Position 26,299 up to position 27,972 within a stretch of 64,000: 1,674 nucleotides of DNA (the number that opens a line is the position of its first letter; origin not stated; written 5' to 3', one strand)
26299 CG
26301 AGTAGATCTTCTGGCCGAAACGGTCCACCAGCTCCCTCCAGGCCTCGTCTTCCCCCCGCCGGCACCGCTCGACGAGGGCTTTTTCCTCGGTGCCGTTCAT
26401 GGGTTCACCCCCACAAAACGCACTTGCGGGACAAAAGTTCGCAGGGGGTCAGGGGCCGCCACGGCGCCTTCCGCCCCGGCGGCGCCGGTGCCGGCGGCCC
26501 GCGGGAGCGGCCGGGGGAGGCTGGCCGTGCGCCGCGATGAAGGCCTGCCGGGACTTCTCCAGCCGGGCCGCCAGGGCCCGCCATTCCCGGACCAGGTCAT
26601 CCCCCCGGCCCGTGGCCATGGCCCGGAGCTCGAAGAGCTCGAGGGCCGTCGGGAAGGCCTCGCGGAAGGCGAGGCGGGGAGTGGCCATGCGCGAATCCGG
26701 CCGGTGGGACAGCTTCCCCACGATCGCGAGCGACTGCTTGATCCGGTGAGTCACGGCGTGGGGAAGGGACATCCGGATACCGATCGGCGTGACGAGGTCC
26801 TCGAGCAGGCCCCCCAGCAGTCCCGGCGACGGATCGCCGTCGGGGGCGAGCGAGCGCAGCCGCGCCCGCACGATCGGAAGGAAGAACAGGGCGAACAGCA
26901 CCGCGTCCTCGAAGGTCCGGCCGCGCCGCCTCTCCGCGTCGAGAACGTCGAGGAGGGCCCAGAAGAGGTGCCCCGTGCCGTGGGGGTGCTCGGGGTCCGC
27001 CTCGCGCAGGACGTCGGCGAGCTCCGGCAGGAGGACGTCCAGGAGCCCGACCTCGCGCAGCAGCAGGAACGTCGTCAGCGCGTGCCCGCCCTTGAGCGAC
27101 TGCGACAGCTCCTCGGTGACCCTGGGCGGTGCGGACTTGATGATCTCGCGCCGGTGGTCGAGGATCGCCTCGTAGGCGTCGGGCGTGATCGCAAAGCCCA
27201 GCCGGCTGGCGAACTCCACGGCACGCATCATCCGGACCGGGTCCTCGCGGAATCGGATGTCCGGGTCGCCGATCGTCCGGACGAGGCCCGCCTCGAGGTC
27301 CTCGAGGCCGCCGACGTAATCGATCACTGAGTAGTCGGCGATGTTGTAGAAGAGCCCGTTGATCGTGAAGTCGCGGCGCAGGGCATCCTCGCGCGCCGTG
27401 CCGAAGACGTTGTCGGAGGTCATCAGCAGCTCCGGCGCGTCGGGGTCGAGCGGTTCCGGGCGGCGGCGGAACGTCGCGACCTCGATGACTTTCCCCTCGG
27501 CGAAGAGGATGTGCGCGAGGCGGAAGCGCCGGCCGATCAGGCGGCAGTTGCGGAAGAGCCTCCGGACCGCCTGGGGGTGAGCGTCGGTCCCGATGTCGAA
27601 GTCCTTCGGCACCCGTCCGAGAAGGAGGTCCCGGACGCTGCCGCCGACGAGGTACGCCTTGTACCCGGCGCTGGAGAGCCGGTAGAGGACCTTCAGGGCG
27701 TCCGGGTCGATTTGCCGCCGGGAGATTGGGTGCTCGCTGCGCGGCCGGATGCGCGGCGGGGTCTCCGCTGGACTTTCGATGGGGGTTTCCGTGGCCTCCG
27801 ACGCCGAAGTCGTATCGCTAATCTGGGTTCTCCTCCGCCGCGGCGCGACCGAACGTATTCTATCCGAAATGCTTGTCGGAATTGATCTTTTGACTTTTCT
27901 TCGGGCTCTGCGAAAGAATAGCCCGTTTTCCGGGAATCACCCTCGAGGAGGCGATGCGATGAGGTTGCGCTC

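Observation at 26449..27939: pcnB (poly(A) polymerase) has no canonical start codon upstream of its conserved catalytic N-terminus, paralleling the AUU start of E. coli pcnB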

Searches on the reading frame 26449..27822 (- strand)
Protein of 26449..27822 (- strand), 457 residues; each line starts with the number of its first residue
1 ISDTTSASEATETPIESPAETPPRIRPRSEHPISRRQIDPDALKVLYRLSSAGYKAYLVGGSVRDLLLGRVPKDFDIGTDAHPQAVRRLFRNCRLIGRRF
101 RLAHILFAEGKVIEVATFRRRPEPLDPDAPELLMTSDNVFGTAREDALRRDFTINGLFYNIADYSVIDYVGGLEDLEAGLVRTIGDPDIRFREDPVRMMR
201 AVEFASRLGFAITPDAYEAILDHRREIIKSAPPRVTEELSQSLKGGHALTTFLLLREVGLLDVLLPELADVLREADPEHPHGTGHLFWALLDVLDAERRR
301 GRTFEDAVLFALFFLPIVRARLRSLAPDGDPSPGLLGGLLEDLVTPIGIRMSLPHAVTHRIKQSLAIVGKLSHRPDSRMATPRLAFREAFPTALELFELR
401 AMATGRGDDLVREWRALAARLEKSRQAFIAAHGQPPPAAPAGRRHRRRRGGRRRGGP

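Call 5: search_protein_families(library=pfam, proteins=[window:26449-27822:-])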
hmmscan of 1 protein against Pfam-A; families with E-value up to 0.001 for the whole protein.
window:26449-27822:- (457 aa): 2 families
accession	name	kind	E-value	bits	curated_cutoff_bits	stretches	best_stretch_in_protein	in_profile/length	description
PF01743.26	PolyA_pol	-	5.2e-35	121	23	1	56-182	1-126/126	Poly A polymerase head domain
PF12627.12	PolyA_pol_RNAbd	-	1e-14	54.5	22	1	209-270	1-62/64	Probable RNA and SrmB- binding site of polymerase A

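Call 6: search_protein_families(library=ncbifam, proteins=[window:26449-27822:-])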
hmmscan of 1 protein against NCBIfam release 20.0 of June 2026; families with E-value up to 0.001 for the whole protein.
window:26449-27822:- (457 aa): 10 families
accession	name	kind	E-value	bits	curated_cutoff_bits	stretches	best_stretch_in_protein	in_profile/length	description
TIGR01942.1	pcnB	subfamily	6.8e-102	341.4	305.65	1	27-450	3-419/425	polynucleotide adenylyltransferase PcnB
NF008634.1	PRK11623.1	equivalog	1.3e-85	287.7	702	1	24-453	31-465/469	polynucleotide adenylyltransferase PcnB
NF009814.0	PRK13299.1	equivalog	1.1e-49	169.6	290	1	41-270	8-230/396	CCA tRNA nucleotidyltransferase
TIGR02692.1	tRNA_CCA_actino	equivalog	1.3e-40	139.5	438.8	1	48-282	22-257/466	CCA tRNA nucleotidyltransferase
NF008137.0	PRK10885.1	equivalog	1.6e-22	79.9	451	1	142-281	83-223/409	multifunctional CCA addition/repair protein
NF041569.1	A-tRNAntase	equivalog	3e-18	65.5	1440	1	24-269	446-696/880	A-adding tRNA nucleotidyltransferase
NF009813.0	PRK13298.1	equivalog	2.1e-15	56.5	606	1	55-271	2-213/417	tRNA CCA-pyrophosphorylase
NF009812.0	PRK13297.1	equivalog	4.1e-13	49.2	624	1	51-271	9-222/364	tRNA CCA-pyrophosphorylase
NF009811.0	PRK13296.1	equivalog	1.7e-09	37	469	1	142-230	83-166/360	CCA tRNA nucleotidyltransferase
TIGR01693.1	UTase_glnD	equivalog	2e-05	23.1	519.4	1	190-272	331-416/850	[protein-PII] uridylyltransferase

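Call 8: find_homologous_proteins(query=window:26449-27822:-)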
Query window:26449-27822:- (457 aa): 8000 proteins with E <= 0.001 among 8000 candidates; the best 120 are listed.
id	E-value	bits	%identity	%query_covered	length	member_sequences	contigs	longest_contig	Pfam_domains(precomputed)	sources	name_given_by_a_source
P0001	7.1e-259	877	92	92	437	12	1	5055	PF01743.27,PF12627.13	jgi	jgi:poly(A) polymerase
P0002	4.4e-244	828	87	91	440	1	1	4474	PF01743.27,PF12627.13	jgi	jgi:poly(A) polymerase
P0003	4.8e-244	828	87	90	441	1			PF01743.27,PF12627.13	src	-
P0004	3.2e-242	822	91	86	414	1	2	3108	PF01743.27,PF12627.13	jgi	jgi:poly(A) polymerase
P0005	1.8e-237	807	89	86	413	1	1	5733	PF01743.27,PF12627.13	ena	-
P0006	2.9e-237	806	89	86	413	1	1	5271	PF01743.27,PF12627.13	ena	-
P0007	3.1e-237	806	90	86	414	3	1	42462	PF01743.27,PF12627.13,PF12626.13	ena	-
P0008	1.1e-236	804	90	84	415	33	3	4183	PF01743.27,PF12627.13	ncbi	-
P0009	7.8e-235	798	89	85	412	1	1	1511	PF01743.27,PF12627.13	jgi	jgi:poly(A) polymerase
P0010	9.6e-235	798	89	85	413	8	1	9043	PF01743.27,PF12627.13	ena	-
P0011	2.9e-234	796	89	85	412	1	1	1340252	PF01743.27,PF12627.13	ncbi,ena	-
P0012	4.3e-234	796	88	85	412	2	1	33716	PF01743.27,PF12627.13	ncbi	-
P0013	7.2e-234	795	88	87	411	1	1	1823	PF01743.27,PF12627.13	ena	-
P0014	3.1e-233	793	88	86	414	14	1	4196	PF01743.27,PF12627.13,PF12626.13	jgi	jgi:poly(A) polymerase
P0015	3.3e-233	793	91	84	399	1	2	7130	PF01743.27,PF12627.13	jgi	jgi:poly(A) polymerase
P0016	1.9e-232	790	88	85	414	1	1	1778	PF01743.27,PF12627.13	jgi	jgi:poly(A) polymerase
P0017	3.8e-232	789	87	86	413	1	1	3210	PF01743.27,PF12627.13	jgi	jgi:poly(A) polymerase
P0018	3.4e-231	786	84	90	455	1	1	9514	PF01743.27,PF12627.13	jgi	jgi:poly(A) polymerase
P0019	6.2e-231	785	84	90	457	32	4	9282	PF01743.27,PF12627.13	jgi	jgi:poly(A) polymerase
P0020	1.6e-230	784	86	86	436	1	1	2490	PF01743.27,PF12627.13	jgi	-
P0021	2.6e-230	783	81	91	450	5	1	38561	PF01743.27,PF12627.13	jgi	jgi:poly(A) polymerase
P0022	3.9e-230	783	83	92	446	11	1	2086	PF01743.27,PF12627.13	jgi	jgi:poly(A) polymerase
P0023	5.0e-230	782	81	92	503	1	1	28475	PF01743.27,PF12627.13,PF12626.13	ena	-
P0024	5.3e-230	782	81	93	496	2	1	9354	PF01743.27,PF12627.13,PF12626.13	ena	-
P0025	7.4e-230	782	83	89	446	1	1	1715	PF01743.27,PF12627.13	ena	-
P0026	7.9e-230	782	86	86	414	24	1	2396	PF01743.27,PF12627.13,PF12626.13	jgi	jgi:poly(A) polymerase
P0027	1.6e-229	781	83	90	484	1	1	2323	PF01743.27,PF12627.13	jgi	jgi:poly(A) polymerase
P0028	1.6e-229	781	84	89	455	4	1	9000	PF01743.27,PF12627.13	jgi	-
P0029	1.8e-229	780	81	93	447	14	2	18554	PF01743.27,PF12627.13,PF12626.13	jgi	jgi:poly(A) polymerase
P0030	1.8e-229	780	86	86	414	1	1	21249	PF01743.27,PF12627.13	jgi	jgi:poly(A) polymerase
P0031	2.5e-229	780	82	90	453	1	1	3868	PF01743.27,PF12627.13,PF12626.13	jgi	jgi:poly(A) polymerase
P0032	2.7e-229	780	81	91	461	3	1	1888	PF01743.27,PF12627.13,PF12626.13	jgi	jgi:poly(A) polymerase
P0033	3.0e-229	780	84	91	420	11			PF01743.27,PF12627.13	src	-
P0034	3.9e-229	779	87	84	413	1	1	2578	PF01743.27,PF12627.13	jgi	jgi:poly(A) polymerase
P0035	4.3e-229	779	81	91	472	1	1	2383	PF01743.27,PF12627.13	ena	-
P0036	6.0e-229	779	80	95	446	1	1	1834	PF01743.27,PF12627.13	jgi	jgi:poly(A) polymerase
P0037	6.1e-229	779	83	91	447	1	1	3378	PF01743.27,PF12627.13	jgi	jgi:poly(A) polymerase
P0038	1.2e-228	778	80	93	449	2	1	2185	PF01743.27,PF12627.13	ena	-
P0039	1.4e-228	777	87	84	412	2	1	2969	PF01743.27,PF12627.13,PF12626.13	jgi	jgi:poly(A) polymerase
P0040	1.4e-228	777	83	91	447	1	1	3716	PF01743.27,PF12627.13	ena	-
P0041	2.4e-228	777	84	89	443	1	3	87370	PF01743.27,PF12627.13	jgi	-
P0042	3.2e-228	776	86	86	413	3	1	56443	PF01743.27,PF12627.13,PF12626.13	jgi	jgi:poly(A) polymerase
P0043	3.7e-228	776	86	87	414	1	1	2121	PF01743.27,PF12627.13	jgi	jgi:poly(A) polymerase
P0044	4.9e-228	776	82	91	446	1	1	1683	PF01743.27,PF12627.13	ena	-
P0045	5.0e-228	776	84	89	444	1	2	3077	PF01743.27,PF12627.13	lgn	-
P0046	5.1e-228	776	83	90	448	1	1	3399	PF01743.27,PF12627.13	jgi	jgi:poly(A) polymerase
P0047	6.2e-228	775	84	90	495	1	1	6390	PF01743.27,PF12627.13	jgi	jgi:poly(A) polymerase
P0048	6.7e-228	775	81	93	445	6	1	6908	PF01743.27,PF12627.13,PF12626.13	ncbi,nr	ncbi:MAG TPA: polynucleotide adenylyltransferase PcnB [Thermoanaerobaculia bacterium]|nr:polynucleot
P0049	7.1e-228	775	82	90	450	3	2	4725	PF01743.27,PF12627.13,PF12626.13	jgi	jgi:poly(A) polymerase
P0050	8.2e-228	775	80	93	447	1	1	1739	PF01743.27,PF12627.13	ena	-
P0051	8.4e-228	775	83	87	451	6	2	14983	PF01743.27,PF12627.13,PF12626.13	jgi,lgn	jgi:poly(A) polymerase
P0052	9.8e-228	775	86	85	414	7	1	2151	PF01743.27,PF12627.13,PF12626.13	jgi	-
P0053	1.0e-227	775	82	92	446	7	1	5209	PF01743.27,PF12627.13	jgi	jgi:poly(A) polymerase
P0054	1.7e-227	774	79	96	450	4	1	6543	PF01743.27,PF12627.13,PF12626.13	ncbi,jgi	-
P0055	1.9e-227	774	85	87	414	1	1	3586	PF01743.27,PF12627.13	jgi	jgi:poly(A) polymerase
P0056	2.1e-227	774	87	84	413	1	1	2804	PF01743.27,PF12627.13,PF12626.13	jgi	jgi:poly(A) polymerase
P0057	3.1e-227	773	86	85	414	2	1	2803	PF01743.27,PF12627.13,PF12626.13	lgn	-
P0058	4.7e-227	772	79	94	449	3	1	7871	PF01743.27,PF12627.13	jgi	jgi:poly(A) polymerase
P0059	9.5e-227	771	84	89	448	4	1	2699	PF01743.27,PF12627.13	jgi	jgi:poly(A) polymerase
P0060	2.7e-226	770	93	78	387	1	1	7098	PF01743.27,PF12627.13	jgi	jgi:poly(A) polymerase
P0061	2.7e-226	770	87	85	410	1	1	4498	PF01743.27,PF12627.13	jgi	jgi:poly(A) polymerase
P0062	4.1e-226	769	82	92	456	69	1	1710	PF01743.27,PF12627.13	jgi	jgi:poly(A) polymerase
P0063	9.2e-226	768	86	86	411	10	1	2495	PF01743.27,PF12627.13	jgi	jgi:poly(A) polymerase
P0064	1.2e-225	768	81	92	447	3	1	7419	PF01743.27,PF12627.13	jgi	-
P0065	1.3e-225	768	77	96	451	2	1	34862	PF01743.27,PF12627.13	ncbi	-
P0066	1.4e-225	768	82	90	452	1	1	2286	PF01743.27,PF12627.13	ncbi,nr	ncbi:MAG TPA: polynucleotide adenylyltransferase PcnB [Thermoanaerobaculia bacterium]|nr:polynucleot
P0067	1.6e-225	767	87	84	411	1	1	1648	PF01743.27,PF12627.13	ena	-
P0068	2.2e-225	767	81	92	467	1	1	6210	PF01743.27,PF12627.13,PF12626.13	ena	-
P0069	2.7e-225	767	81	91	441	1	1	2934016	PF01743.27,PF12627.13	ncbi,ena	-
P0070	3.6e-225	766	81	90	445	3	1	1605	PF01743.27,PF12627.13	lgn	-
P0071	1.7e-224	764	81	93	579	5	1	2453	PF01743.27,PF12627.13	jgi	jgi:poly(A) polymerase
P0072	2.9e-224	763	79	93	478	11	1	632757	PF01743.27,PF12627.13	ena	-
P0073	3.5e-224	763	78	93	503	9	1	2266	PF01743.27,PF12627.13,PF12626.13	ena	-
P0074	5.6e-224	762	81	92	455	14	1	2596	PF01743.27,PF12627.13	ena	-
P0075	6.1e-224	762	78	96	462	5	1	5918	PF01743.27,PF12627.13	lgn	-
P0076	7.2e-224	762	78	93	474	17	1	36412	PF01743.27,PF12627.13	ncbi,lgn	-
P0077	7.9e-224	762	81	89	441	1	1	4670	PF01743.27,PF12627.13,PF12626.13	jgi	jgi:poly(A) polymerase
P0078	9.8e-224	761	82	89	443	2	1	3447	PF01743.27,PF12627.13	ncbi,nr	ncbi:MAG TPA: polynucleotide adenylyltransferase PcnB [Thermoanaerobaculia bacterium]|nr:polynucleot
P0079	1.1e-223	761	80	93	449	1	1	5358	PF01743.27,PF12627.13,PF12626.13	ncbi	-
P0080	1.4e-223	761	79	92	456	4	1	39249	PF01743.27,PF12627.13,PF12626.13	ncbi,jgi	ncbi:MAG TPA: polynucleotide adenylyltransferase PcnB [Thermoanaerobaculia bacterium]|jgi:poly(A) po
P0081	3.3e-223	760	81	93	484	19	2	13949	PF01743.27,PF12627.13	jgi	-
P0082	4.3e-223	759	81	89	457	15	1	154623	PF01743.27,PF12627.13,PF12626.13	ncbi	-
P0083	5.7e-223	759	79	91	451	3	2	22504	PF01743.27,PF12627.13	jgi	jgi:poly(A) polymerase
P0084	8.5e-223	758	76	94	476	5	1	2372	PF01743.27,PF12627.13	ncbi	-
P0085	2.1e-222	757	80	91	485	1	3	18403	PF01743.27,PF12627.13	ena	-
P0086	2.7e-222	757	82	90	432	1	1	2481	PF01743.27,PF12627.13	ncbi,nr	ncbi:MAG TPA: polynucleotide adenylyltransferase PcnB [Thermoanaerobaculia bacterium]|nr:polynucleot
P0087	4.2e-222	756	78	90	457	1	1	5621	PF01743.27,PF12627.13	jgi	jgi:poly(A) polymerase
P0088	5.7e-222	756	80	93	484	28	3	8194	PF01743.27,PF12627.13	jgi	jgi:poly(A) polymerase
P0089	6.6e-222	755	82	90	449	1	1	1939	PF01743.27,PF12627.13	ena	-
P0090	8.7e-222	755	77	95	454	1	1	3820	PF01743.27,PF12627.13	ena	-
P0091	1.4e-221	754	82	89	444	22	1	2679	PF01743.27,PF12627.13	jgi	jgi:poly(A) polymerase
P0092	2.7e-221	753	79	90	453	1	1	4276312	PF01743.27,PF12627.13,PF12626.13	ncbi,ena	-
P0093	4.3e-221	753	81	89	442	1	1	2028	PF01743.27,PF12627.13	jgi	jgi:poly(A) polymerase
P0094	8.2e-221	752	84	85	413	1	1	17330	PF01743.27,PF12627.13,PF12626.13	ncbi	-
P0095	8.9e-221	752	81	89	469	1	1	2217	PF01743.27,PF12627.13,PF12626.13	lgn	-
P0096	9.4e-221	752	82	89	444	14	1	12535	PF01743.27,PF12627.13,PF12626.13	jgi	jgi:poly(A) polymerase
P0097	1.0e-220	751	81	88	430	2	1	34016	PF01743.27,PF12627.13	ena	-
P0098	1.1e-219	748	85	85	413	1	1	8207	PF01743.27,PF12627.13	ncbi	-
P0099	1.9e-219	747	79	93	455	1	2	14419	PF01743.27,PF12627.13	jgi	jgi:poly(A) polymerase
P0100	2.6e-219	747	78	92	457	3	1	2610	PF01743.27,PF12627.13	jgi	-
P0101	2.7e-219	747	81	88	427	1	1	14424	PF01743.27,PF12627.13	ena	-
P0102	3.0e-219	747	76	96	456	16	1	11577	PF01743.27,PF12627.13,PF12626.13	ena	-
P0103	1.3e-218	745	85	81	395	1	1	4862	PF01743.27,PF12627.13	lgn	-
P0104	1.9e-218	744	84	84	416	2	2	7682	PF01743.27,PF12627.13,PF12626.13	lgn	-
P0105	2.9e-218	743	77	92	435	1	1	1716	PF01743.27,PF12627.13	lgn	-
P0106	6.4e-218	742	78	95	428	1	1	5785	PF01743.27,PF12627.13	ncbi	ncbi:MAG: polynucleotide adenylyltransferase PcnB, partial [Thermoanaerobaculia bacterium]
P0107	1.5e-217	741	78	89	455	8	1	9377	PF01743.27,PF12627.13,PF12626.13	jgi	-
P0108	1.6e-217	741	78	91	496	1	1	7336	PF01743.27,PF12627.13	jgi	jgi:poly(A) polymerase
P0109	2.4e-217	740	75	95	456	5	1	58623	PF01743.27,PF12627.13,PF12626.13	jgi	jgi:poly(A) polymerase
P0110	4.2e-217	740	78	93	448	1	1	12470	PF01743.27,PF12627.13,PF12626.13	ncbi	ncbi:MAG: polynucleotide adenylyltransferase PcnB [Thermoanaerobaculia bacterium]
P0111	1.6e-216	738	86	81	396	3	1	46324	PF01743.27,PF12627.13,PF12626.13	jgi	jgi:poly(A) polymerase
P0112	1.6e-216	738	80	87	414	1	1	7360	PF01743.27,PF12627.13,PF12626.13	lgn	-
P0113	5.4e-216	736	80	88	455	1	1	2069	PF01743.27,PF12627.13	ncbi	ncbi:MAG: polynucleotide adenylyltransferase PcnB [Thermoanaerobaculia bacterium]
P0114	1.6e-215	734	76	92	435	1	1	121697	PF01743.27,PF12627.13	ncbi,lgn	-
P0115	2.8e-215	734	77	91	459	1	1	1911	PF01743.27,PF12627.13,PF12626.13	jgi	jgi:poly(A) polymerase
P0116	6.2e-215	732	79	88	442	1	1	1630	PF01743.27,PF12627.13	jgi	jgi:poly(A) polymerase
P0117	7.5e-214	729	77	91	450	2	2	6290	PF01743.27,PF12627.13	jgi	jgi:poly(A) polymerase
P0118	8.2e-214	729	84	85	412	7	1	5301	PF01743.27,PF12627.13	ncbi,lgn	-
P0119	1.2e-213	728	78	88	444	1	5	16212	PF01743.27,PF12627.13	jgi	jgi:poly(A) polymerase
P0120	2.3e-213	727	82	86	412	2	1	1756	PF01743.27,PF12627.13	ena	-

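Call 11: find_related_loci(query=window:26449-27822:-, collection=genome_contigs, flank=3000)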
Query window:26449-27822:- (457 aa) in genome_contigs; peptide patterns used: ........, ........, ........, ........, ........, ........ (x = any residue, [..] = any of these).
438 stretches matched a pattern; 190 encode a relative of the query (tblastn E <= 1e-3); the best 80 are kept; 80 distinct loci.
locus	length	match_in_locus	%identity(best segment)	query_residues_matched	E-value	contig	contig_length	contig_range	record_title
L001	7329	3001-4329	91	1-442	0e+0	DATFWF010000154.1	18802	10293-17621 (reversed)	MAG TPA_asm: Thermoanaerobaculia bacterium isolate SMAG_U9483 k141_19469225, whole genome shotgun sequence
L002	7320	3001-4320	87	1-440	0e+0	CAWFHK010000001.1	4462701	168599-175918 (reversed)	MAG: uncultured Acidobacteriota bacterium isolate MFD04944.bin.1.336 genome assembly, contig: contig_25364, whole genome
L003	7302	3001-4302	88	1-434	0e+0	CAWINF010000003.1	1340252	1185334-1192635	MAG: uncultured Acidobacteriota bacterium isolate MFD04944.bin.1.105 genome assembly, contig: contig_51356, whole genome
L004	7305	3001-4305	86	1-435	0e+0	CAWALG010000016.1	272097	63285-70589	MAG: uncultured Acidobacteriota bacterium isolate MFD02199.bin.2.50 genome assembly, contig: contig_24914, whole genome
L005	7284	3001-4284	88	1-428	0e+0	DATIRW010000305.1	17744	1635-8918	MAG TPA_asm: Thermoanaerobaculia bacterium isolate SMAG_U15913 k141_840615, whole genome shotgun sequence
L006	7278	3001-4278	88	1-426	0e+0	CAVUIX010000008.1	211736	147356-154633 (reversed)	MAG: uncultured Acidobacteriota bacterium isolate MFD02199.bin.2.111 genome assembly, contig: contig_18593, whole genome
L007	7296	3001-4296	86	1-434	0e+0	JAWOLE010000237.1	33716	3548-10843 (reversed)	MAG: Thermoanaerobaculia bacterium isolate bin_228 c_000002013863, whole genome shotgun sequence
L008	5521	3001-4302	88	1-434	0e+0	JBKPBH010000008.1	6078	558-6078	MAG: Acidobacteriota bacterium isolate GB_EKS_MAG_00083 GB_EKS_000001002713, whole genome shotgun sequence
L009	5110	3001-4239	85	5-417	0e+0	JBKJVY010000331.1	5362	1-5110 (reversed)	MAG: Thermoanaerobaculia bacterium isolate swi_bin.119 k127_4184814, whole genome shotgun sequence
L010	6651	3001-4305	80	1-435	0e+0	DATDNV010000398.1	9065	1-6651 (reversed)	MAG TPA_asm: Thermoanaerobaculia bacterium isolate SMAG_U446 k141_311441, whole genome shotgun sequence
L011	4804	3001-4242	84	22-435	0e+0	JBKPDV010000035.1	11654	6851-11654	MAG: Acidobacteriota bacterium isolate GB_EKS_MAG_00015 GB_EKS_000001088292, whole genome shotgun sequence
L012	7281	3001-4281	81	8-435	0e+0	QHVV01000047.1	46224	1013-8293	MAG: Acidobacteria bacterium isolate gp7 AA6 14_1009_16_30cm_scaffold_7370_curated, whole genome shotgun sequence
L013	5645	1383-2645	82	5-426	0e+0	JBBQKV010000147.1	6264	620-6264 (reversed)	MAG: Acidobacteriota bacterium isolate Co_metawrap_566 Cmw_566_k141_19560813_length_6264_cov_92.0000, whole genome shotg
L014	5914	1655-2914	81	4-426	0e+0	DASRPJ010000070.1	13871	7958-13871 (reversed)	MAG TPA_asm: Thermoanaerobaculia bacterium isolate SMAG_U10292 k141_6251277, whole genome shotgun sequence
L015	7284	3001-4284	81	5-432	0e+0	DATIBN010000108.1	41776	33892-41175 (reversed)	MAG TPA_asm: Thermoanaerobaculia bacterium isolate SMAG_U16291 k141_2226994, whole genome shotgun sequence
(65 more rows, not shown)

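Call 19: search_protein_representatives(protein=window:26449-27822:-)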
Query: 457 residues. Proteins with E-value up to 0.001 (for the whole library): 42736; up to 1e-10: 25642; up to 1e-30: 4508. The best 150 are listed.
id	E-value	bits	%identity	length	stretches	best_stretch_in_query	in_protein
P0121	4.4e-127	441.2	56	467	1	21-423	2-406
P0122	3.1e-120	418.6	55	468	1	22-438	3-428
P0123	2.3e-110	386.1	79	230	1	131-354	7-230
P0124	2.3e-109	382.8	50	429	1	23-457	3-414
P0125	1.6e-106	373.4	52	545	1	23-449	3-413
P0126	2.2e-106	373.0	53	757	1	21-419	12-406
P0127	7.3e-105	367.9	49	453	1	11-452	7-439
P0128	6.0e-103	361.6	48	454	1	21-454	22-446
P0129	1.7e-102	360.2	52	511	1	22-432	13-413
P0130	6.2e-102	358.3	48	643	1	22-455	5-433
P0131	8.7e-102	357.8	49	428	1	21-457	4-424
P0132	1.6e-101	356.9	48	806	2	23-271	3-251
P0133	2.4e-101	356.4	48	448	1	22-454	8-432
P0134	6.0e-101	355.1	45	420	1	27-447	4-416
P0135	6.5e-101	354.9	50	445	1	20-456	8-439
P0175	4.8e-91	322.4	46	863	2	17-438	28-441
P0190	8.7e-90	318.3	45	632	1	40-433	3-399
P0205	3.5e-88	313.0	46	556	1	45-454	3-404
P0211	1.8e-87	310.7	47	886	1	38-419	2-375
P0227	2.5e-86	306.9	45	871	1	33-435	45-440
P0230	3.3e-86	306.5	44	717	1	33-420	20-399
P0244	4.7e-85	302.7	43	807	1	18-457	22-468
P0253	1.4e-84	301.2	47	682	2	33-272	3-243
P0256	2.2e-84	300.5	46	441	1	52-420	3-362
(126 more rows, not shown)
